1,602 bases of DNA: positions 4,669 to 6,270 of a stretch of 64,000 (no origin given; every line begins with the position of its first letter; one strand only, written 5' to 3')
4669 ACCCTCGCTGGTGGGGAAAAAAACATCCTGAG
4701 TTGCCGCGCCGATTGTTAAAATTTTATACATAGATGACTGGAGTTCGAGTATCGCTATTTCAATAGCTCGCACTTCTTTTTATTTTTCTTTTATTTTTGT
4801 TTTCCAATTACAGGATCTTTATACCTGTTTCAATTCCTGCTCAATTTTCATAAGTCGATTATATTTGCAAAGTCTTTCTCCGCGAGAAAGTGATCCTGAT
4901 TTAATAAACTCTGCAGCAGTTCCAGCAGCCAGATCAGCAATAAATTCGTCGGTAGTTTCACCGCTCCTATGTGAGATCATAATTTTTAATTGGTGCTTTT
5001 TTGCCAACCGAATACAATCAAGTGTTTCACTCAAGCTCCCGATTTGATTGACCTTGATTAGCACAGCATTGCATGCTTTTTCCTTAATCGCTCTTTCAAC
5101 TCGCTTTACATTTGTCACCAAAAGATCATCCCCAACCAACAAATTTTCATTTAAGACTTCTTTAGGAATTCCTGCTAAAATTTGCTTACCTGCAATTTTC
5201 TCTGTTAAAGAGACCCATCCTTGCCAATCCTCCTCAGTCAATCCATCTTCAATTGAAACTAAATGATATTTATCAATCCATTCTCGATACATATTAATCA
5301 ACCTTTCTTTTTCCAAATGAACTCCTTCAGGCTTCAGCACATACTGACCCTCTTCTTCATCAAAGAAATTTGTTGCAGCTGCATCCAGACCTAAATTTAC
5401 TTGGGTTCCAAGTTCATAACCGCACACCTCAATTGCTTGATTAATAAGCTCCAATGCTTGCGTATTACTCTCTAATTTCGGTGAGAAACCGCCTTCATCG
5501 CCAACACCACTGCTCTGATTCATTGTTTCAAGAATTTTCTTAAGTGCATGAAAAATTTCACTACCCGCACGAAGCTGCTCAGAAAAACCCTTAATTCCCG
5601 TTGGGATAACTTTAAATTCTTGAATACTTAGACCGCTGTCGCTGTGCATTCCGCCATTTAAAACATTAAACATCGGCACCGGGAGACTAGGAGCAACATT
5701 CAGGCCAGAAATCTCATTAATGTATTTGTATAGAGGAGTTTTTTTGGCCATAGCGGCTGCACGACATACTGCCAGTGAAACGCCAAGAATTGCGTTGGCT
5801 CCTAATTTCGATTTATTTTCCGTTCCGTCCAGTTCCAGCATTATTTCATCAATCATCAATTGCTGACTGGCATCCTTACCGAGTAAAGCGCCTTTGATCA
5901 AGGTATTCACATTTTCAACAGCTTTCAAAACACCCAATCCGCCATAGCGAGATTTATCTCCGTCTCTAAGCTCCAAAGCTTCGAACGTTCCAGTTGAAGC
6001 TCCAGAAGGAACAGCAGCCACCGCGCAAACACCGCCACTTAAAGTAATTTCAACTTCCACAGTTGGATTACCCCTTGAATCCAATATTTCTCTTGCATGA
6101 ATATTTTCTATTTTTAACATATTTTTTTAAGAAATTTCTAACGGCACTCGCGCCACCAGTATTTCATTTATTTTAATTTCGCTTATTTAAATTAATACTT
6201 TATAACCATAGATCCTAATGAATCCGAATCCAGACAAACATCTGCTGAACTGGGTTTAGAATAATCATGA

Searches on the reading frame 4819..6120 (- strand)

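Call 75: search_protein_families(library=pfam, proteins=[window:4819-6120:-], max_evalue=0.00001)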
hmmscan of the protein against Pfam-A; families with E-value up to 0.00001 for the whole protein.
window:4819-6120:- (433 aa): 2 families
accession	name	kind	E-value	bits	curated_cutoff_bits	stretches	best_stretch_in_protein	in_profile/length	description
PF00113.28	Enolase_C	-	1.9e-98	329.8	21.5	1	145-431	3-282/296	Enolase, C-terminal TIM barrel domain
PF03952.21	Enolase_N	-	3.2e-59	199.2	35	1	4-134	1-131/131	Enolase, N-terminal domain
